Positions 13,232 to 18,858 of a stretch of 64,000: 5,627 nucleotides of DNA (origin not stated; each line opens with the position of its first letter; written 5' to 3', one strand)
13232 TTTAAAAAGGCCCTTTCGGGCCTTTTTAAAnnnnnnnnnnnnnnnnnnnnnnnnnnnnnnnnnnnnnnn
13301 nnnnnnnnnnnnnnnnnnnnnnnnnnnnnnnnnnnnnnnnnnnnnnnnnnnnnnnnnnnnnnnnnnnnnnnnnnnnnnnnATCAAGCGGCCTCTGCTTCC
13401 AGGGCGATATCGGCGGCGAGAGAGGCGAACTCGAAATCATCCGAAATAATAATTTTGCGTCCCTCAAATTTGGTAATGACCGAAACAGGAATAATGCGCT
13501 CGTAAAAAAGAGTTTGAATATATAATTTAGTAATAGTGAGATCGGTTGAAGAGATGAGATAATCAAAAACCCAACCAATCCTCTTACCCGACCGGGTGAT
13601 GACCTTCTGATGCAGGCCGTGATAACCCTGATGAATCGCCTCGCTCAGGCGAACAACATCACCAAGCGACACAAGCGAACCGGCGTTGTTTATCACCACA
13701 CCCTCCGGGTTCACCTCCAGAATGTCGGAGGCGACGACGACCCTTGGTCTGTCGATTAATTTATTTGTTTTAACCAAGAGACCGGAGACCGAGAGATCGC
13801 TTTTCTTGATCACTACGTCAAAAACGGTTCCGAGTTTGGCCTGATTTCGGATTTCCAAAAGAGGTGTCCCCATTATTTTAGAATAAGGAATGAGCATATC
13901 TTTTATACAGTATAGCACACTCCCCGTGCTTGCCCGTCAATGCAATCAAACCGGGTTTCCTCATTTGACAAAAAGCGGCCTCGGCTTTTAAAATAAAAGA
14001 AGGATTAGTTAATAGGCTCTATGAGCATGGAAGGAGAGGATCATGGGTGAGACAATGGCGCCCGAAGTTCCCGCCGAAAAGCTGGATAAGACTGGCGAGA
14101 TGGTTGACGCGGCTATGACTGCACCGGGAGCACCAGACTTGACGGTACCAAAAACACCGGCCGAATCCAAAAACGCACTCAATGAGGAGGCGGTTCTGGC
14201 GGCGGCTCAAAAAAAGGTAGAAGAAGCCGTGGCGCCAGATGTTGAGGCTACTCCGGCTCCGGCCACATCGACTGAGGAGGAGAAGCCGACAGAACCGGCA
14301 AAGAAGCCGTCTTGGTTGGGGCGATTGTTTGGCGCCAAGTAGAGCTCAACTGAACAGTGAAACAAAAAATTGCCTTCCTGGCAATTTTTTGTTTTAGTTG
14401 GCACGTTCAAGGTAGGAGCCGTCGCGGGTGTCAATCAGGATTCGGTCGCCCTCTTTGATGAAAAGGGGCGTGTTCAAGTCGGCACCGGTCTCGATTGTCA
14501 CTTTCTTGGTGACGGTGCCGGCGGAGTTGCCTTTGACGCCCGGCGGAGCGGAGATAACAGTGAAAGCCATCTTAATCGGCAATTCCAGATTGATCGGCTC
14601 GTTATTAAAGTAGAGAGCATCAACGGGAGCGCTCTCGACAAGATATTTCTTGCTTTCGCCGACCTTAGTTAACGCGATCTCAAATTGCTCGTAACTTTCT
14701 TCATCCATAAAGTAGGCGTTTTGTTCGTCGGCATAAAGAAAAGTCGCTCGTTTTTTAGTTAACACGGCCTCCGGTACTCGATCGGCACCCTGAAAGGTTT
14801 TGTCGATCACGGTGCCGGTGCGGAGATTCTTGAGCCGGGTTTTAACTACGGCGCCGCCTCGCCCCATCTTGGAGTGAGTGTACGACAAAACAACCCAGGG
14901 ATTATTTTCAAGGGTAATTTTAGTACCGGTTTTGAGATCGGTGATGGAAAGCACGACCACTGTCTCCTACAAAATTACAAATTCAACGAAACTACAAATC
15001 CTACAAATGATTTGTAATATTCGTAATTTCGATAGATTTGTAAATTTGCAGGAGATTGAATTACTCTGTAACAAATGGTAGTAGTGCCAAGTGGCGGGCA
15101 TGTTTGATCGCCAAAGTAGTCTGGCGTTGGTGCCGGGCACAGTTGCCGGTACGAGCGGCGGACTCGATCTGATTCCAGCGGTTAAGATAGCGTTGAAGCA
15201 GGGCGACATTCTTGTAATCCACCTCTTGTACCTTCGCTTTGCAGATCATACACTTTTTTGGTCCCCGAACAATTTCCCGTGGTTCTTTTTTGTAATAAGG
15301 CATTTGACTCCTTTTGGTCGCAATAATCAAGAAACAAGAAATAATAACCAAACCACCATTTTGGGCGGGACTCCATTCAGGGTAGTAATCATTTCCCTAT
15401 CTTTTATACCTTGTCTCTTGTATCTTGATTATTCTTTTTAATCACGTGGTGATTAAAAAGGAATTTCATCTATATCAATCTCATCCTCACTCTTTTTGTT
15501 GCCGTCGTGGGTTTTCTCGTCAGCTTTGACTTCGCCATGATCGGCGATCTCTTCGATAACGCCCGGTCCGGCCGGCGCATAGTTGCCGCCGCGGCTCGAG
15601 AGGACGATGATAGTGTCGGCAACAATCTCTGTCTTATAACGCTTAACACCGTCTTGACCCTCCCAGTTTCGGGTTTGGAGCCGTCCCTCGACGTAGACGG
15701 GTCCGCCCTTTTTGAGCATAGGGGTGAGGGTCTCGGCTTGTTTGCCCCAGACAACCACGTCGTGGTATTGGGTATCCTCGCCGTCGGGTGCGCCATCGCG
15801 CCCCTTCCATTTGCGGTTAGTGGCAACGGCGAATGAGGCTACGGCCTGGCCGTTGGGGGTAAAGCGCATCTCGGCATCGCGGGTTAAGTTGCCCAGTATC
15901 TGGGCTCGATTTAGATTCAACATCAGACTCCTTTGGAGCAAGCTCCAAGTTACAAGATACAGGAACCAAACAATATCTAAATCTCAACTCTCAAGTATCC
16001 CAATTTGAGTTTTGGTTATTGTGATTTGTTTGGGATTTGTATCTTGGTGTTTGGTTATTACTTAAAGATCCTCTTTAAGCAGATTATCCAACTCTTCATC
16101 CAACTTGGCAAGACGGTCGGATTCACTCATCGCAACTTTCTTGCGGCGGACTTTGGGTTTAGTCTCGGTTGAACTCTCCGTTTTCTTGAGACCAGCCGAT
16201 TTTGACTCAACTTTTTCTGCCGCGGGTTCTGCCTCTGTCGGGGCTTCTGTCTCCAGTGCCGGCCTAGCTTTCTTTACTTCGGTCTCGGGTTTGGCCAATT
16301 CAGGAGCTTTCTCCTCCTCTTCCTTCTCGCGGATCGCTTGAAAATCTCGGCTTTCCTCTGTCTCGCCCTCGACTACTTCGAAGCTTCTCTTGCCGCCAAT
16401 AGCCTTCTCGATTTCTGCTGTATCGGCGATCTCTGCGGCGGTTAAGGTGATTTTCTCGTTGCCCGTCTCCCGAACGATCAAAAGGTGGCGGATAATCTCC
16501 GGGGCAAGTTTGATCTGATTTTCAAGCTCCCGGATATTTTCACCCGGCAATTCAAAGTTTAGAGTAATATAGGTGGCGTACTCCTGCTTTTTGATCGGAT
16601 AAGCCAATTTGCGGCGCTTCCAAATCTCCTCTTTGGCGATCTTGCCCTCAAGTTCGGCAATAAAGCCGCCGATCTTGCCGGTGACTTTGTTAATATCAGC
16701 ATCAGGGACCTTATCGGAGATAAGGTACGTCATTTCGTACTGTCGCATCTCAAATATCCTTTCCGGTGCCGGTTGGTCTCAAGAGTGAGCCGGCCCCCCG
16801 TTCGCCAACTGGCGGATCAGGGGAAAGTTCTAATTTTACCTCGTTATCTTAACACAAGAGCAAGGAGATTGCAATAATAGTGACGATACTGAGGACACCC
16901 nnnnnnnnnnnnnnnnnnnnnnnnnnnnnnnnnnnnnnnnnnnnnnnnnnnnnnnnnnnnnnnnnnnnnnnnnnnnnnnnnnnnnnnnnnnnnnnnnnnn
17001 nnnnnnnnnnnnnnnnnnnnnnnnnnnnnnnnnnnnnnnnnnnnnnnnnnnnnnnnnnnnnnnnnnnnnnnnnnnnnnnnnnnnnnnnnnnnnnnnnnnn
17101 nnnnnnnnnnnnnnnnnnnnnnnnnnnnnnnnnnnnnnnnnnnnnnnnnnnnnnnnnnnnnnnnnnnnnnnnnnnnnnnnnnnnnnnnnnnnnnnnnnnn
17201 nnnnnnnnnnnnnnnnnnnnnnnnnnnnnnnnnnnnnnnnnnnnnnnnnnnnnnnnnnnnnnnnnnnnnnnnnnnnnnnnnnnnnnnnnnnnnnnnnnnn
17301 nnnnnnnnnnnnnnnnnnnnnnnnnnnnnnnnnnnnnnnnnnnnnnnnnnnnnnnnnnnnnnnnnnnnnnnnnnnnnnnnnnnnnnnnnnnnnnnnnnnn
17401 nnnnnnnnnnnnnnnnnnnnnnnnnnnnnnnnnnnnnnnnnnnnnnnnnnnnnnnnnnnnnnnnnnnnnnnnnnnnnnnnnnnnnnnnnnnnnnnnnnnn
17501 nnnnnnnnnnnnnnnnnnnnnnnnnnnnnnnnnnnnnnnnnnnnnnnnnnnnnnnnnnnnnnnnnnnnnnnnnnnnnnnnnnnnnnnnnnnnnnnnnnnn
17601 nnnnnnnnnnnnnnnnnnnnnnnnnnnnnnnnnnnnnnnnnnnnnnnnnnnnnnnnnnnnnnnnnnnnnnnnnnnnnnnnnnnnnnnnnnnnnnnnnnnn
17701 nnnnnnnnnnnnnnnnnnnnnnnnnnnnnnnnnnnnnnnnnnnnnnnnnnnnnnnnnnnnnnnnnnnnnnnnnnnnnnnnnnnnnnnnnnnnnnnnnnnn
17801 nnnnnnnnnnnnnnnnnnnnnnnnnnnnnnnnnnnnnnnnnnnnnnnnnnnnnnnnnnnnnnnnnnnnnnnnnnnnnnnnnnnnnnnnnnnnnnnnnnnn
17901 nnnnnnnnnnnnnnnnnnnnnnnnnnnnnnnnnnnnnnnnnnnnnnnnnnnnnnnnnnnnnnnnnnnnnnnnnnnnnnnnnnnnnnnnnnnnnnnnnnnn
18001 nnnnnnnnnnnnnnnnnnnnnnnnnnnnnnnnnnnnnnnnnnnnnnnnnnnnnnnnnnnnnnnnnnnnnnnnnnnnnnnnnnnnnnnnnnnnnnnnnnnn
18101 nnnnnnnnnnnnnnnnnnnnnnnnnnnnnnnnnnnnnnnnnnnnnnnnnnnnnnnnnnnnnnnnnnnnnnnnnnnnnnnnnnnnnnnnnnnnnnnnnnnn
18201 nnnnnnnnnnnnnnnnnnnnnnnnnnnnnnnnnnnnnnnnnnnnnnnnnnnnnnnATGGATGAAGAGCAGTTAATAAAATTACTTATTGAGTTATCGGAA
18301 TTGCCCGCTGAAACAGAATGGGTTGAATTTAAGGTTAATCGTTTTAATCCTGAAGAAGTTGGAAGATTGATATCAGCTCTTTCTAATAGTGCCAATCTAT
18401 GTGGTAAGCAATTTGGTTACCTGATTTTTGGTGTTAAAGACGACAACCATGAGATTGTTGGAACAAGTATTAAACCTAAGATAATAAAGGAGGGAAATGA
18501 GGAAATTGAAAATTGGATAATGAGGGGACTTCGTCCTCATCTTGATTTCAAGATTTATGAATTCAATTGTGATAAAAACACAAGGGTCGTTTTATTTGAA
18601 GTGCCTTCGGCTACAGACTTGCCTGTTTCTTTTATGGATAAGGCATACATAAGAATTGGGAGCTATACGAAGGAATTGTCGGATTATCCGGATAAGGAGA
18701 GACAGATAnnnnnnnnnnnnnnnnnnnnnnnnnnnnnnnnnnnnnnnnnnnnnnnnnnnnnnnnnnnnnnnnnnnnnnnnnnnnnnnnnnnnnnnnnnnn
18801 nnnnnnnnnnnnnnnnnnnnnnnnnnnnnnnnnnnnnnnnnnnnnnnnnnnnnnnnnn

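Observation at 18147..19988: Schlafen/AlbA_2-like regulator gene with an in-frame amber codon, bracketed by ~28-nt direct repeats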

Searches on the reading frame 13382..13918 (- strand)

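Call 69: search_protein_families(library=pfam, proteins=[window:13382-13918:-], max_evalue=0.001)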
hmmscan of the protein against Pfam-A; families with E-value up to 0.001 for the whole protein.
window:13382-13918:- (178 aa): 1 family
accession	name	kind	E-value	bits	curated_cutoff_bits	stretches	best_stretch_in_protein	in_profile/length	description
PF05239.21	PRC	-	0.00042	20.7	21.2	0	12-65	6-58/78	PRC-barrel domain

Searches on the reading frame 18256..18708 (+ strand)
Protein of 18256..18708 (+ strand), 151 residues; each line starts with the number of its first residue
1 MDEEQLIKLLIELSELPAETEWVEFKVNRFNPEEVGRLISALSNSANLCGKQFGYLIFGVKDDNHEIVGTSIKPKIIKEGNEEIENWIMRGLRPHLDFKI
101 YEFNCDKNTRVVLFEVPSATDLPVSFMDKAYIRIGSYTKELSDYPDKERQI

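Call 6: search_protein_families(library=pfam, proteins=[window:18256-18708:+], max_evalue=0.01)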
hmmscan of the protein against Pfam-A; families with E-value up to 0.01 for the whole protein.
window:18256-18708:+ (151 aa): 1 family
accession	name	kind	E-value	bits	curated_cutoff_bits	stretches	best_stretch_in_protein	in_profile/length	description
PF04326.19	SLFN_AlbA_2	-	8.7e-20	71.9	25.3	1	19-141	1-117/118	Schlafen, AlbA_2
